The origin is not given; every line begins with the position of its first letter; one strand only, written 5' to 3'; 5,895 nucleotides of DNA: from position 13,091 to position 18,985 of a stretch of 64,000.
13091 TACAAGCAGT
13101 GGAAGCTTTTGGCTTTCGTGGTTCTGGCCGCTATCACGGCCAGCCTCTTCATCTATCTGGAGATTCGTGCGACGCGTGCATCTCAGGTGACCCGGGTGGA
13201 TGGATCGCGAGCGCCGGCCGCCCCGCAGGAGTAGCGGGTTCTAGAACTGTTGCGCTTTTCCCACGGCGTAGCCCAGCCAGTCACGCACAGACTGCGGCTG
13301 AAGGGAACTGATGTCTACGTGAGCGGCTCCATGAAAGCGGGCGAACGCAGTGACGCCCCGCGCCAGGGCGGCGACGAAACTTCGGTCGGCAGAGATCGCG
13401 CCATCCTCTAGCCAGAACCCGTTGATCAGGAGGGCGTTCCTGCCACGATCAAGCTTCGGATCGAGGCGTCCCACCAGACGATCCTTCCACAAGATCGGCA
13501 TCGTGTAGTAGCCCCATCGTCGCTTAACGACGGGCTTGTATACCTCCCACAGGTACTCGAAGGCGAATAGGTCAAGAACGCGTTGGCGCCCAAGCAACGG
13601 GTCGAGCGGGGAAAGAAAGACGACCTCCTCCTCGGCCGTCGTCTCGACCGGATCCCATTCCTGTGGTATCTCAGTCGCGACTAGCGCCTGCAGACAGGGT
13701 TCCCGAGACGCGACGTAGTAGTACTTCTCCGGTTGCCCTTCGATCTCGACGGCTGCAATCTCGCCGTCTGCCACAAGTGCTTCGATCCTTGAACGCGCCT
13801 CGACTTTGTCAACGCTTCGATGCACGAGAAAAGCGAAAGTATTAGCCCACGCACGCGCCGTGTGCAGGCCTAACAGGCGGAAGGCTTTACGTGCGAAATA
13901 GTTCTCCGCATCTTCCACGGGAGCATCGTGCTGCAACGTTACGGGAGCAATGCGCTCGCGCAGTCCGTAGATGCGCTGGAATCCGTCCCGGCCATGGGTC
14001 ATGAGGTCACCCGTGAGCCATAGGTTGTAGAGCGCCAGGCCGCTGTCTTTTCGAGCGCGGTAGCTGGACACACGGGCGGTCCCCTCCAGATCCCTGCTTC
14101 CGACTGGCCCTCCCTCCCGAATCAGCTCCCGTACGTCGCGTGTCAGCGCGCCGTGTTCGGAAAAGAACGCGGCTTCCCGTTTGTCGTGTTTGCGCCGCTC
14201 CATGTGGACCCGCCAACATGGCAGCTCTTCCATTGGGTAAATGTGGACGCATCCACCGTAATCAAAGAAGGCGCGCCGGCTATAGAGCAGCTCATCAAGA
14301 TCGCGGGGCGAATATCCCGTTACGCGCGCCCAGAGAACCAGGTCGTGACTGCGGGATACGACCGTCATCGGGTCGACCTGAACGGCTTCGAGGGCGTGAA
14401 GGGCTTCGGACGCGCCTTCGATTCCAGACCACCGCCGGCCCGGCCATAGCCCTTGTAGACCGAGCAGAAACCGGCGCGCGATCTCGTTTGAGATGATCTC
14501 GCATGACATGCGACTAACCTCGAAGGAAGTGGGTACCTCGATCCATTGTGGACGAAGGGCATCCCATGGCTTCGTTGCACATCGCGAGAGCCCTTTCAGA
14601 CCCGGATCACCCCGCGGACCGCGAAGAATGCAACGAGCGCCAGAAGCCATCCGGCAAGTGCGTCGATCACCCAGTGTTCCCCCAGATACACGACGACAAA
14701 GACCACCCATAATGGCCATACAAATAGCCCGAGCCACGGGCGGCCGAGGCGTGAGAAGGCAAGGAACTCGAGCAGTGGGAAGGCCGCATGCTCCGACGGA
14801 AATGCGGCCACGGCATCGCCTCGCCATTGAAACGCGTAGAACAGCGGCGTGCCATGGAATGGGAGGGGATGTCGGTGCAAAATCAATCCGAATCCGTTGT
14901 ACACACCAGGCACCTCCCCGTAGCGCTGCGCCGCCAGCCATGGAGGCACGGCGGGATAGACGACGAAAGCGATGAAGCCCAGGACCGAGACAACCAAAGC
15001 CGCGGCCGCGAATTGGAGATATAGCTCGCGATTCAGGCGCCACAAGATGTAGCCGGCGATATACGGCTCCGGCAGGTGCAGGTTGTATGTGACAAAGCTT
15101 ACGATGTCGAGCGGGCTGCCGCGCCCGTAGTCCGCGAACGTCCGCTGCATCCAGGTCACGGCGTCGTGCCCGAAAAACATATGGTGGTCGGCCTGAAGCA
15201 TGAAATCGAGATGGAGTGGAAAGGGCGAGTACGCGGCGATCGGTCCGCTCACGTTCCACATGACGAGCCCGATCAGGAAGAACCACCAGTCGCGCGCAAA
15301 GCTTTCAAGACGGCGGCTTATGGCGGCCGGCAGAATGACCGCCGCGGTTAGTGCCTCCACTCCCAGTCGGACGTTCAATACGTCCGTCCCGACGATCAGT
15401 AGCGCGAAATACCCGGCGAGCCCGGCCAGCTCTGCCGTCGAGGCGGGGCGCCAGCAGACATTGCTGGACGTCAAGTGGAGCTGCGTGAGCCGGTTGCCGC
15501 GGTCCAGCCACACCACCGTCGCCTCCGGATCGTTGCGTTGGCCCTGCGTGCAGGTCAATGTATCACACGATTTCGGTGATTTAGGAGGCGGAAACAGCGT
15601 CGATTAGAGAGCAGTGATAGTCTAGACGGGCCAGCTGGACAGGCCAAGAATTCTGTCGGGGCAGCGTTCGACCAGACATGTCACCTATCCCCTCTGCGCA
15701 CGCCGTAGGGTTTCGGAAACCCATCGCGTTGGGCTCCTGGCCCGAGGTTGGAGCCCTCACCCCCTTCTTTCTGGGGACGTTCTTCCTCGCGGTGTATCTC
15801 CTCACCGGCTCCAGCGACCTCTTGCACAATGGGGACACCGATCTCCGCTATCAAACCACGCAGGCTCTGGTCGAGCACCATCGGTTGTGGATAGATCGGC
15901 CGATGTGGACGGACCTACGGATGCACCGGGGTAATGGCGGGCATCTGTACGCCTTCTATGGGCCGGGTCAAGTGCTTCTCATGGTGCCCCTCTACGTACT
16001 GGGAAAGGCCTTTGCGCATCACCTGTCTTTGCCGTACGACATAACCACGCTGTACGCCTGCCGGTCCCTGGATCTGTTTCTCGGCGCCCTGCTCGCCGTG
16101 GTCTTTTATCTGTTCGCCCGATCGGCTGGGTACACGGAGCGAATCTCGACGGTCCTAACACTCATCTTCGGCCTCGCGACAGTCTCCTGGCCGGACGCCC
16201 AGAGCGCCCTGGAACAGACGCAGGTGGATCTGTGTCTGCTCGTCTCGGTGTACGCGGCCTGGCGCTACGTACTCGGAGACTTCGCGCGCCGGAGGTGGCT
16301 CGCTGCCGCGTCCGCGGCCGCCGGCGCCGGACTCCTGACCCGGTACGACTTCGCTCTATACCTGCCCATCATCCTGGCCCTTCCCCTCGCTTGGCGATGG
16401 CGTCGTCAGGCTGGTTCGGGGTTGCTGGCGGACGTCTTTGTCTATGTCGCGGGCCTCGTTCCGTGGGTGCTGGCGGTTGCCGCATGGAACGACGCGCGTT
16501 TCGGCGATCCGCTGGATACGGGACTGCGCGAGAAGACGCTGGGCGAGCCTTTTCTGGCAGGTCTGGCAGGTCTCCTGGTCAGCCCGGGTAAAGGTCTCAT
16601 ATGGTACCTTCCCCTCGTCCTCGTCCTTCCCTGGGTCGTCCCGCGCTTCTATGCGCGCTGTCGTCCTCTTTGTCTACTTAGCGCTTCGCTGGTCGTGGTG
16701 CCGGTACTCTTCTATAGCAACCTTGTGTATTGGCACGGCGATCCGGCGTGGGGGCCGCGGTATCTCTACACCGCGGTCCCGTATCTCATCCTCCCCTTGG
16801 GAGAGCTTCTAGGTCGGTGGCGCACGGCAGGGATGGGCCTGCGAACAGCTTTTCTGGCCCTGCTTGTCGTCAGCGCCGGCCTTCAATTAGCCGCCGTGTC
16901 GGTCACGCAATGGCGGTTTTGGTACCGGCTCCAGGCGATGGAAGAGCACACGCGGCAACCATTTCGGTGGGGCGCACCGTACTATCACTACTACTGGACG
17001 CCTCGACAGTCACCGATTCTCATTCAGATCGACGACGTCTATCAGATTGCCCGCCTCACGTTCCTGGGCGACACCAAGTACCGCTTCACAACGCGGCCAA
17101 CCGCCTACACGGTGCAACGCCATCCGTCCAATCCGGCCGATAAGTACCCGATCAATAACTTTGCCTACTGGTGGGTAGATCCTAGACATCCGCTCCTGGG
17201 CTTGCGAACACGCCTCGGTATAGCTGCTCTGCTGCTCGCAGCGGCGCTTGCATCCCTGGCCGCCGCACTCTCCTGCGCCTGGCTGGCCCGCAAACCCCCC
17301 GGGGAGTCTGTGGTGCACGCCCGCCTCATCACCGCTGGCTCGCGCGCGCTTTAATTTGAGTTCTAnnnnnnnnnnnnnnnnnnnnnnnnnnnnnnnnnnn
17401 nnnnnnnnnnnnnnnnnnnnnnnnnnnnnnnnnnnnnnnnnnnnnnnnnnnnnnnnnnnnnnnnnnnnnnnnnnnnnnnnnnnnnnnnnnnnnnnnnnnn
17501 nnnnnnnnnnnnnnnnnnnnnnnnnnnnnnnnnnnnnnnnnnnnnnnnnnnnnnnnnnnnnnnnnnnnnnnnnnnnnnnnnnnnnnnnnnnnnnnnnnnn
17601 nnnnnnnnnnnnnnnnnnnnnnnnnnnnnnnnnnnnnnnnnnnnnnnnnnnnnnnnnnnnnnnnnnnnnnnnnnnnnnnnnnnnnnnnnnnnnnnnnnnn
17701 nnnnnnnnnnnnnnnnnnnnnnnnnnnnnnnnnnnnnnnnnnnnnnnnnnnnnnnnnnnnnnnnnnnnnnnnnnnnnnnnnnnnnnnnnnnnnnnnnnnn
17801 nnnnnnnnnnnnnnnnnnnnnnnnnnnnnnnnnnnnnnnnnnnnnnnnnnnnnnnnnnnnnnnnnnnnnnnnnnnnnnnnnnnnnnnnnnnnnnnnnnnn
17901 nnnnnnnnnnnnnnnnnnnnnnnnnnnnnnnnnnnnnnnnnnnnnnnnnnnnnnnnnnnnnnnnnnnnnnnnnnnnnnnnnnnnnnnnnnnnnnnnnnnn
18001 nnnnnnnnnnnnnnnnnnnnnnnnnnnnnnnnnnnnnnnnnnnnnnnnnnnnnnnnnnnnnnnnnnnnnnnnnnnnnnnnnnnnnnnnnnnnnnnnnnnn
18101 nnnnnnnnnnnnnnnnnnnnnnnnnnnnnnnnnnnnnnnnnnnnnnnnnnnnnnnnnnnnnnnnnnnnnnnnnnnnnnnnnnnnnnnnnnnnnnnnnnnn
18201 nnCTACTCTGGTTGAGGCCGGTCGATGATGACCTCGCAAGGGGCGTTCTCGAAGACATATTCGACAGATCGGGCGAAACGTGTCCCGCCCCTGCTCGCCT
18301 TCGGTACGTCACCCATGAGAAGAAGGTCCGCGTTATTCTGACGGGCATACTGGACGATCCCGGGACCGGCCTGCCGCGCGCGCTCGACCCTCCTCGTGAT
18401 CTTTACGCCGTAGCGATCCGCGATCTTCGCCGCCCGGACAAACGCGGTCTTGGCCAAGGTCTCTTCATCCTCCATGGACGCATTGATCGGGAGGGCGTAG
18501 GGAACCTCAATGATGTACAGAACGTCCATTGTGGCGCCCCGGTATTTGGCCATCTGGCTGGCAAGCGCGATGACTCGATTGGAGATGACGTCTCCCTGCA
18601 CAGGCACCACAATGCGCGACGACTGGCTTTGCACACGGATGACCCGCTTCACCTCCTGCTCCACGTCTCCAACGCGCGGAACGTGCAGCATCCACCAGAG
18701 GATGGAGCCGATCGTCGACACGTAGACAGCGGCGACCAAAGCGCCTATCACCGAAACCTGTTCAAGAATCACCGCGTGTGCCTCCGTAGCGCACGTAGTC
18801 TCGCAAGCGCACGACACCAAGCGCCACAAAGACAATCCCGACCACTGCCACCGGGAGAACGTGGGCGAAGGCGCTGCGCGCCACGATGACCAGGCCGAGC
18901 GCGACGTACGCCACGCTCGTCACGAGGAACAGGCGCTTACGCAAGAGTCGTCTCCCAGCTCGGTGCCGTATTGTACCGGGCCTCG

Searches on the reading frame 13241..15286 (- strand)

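Call 39: search_protein_families(library=pfam, proteins=[window:13241-15286:-], max_evalue=0.00001)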
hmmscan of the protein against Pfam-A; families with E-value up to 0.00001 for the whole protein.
window:13241-15286:- (681 aa): 1 family
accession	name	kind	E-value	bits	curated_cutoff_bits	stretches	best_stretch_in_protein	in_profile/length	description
PF06224.18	AlkZ-like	-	1.4e-47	163.4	25.9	1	298-651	3-329/329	DNA glycosylase AlkZ-like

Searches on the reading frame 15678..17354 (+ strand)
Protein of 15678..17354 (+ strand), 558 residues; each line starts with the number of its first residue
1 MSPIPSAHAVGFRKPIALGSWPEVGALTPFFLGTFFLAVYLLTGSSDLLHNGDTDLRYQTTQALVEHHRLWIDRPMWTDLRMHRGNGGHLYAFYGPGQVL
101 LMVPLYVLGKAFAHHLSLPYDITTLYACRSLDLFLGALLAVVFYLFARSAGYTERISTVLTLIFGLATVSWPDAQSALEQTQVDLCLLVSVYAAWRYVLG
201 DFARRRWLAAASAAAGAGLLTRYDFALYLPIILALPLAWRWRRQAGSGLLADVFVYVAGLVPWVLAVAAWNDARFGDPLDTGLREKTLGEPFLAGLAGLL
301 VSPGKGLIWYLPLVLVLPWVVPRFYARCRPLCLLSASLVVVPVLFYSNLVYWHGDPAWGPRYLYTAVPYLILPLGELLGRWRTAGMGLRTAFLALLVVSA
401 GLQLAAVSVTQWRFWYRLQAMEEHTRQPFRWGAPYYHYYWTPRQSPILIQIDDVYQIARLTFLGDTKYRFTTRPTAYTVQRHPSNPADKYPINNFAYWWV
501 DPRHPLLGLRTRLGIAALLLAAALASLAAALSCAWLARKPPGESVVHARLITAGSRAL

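Call 39: search_protein_families(library=pfam, proteins=[window:15678-17354:+], max_evalue=0.00001)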
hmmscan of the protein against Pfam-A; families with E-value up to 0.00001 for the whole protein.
window:15678-17354:+ (558 aa): 0 families

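Call 49: search_protein_families(library=pfam, proteins=[window:15678-17354:+], max_evalue=0.05)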
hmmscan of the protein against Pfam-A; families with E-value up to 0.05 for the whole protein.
window:15678-17354:+ (558 aa): 0 families

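Call 64: search_solved_structures(query=window:15678-17354:+, max_evalue=1)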
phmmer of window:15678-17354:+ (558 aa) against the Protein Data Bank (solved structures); distinct sequences matched with E-value up to 1: 0.

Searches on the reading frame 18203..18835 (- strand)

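Call 39: search_protein_families(library=pfam, proteins=[window:18203-18835:-], max_evalue=0.00001)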
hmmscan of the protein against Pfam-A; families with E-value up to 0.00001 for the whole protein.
window:18203-18835:- (210 aa): 1 family
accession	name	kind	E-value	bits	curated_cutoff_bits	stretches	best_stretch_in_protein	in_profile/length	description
PF00582.32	Usp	-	8.5e-17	62.5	24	1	74-204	4-139/141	Universal stress protein family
